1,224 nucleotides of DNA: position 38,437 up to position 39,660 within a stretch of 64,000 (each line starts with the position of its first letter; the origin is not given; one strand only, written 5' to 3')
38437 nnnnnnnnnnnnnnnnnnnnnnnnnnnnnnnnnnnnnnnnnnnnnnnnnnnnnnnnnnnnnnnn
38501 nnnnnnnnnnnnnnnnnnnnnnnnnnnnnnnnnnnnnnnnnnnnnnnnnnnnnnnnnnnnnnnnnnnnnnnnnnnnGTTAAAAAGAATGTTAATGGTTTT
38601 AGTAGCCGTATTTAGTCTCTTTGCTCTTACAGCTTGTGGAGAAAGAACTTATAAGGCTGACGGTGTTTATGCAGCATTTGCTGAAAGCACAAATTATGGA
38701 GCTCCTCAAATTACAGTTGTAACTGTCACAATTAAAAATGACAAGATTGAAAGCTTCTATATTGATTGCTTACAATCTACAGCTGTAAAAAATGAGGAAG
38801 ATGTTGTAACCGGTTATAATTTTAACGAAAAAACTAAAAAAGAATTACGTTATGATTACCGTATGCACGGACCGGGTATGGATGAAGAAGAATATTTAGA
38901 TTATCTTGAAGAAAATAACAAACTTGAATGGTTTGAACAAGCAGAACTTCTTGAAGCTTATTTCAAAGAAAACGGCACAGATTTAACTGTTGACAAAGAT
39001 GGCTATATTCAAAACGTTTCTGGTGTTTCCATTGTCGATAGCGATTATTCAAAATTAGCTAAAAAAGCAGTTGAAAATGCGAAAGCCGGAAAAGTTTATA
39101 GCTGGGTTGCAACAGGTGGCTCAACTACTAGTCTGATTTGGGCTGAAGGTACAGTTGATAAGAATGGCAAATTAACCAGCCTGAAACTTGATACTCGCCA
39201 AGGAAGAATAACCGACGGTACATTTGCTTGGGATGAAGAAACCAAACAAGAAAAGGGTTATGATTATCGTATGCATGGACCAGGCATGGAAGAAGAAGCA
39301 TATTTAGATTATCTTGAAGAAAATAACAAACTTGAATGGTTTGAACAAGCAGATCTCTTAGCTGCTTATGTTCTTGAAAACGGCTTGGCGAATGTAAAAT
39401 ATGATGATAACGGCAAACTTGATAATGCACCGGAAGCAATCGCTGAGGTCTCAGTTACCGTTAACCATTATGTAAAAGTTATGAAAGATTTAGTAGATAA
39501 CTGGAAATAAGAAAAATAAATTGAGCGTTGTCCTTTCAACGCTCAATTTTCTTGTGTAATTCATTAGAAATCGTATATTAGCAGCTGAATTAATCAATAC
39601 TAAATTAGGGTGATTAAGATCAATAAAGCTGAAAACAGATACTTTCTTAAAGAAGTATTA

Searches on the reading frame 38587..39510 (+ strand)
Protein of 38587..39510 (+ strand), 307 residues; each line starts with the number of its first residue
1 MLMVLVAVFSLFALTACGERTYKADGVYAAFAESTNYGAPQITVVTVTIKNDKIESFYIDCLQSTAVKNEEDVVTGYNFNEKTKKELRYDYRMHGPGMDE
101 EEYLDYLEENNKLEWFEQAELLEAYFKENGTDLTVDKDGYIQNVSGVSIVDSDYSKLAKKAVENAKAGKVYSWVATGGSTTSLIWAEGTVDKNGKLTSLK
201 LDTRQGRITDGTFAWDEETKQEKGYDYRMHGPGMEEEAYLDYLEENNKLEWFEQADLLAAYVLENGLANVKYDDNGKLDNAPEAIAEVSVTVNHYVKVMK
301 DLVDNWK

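Call 11: search_protein_families(library=pfam, proteins=[window:38587-39507:+], max_evalue=0.01)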
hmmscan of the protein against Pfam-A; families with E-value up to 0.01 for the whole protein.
window:38587-39507:+ (307 aa): 1 family
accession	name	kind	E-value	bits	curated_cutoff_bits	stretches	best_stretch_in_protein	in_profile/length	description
PF22665.2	DUF6293_C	-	0.003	18.4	27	0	90-139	4-53/101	DUF6293 C-terminal winged helix domain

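Call 18: search_protein_families(library=ncbifam, proteins=[window:38587-39507:+], max_evalue=0.001)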
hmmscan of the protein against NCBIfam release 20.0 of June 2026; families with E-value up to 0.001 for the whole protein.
window:38587-39507:+ (307 aa): 0 families

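Call 31: find_encoding_contigs(protein=window:38587-39510:+, flank=6000, max_places=8)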
Protein window:38587-39510:+ (307 aa): no gene with exactly this product is on record in the collection.
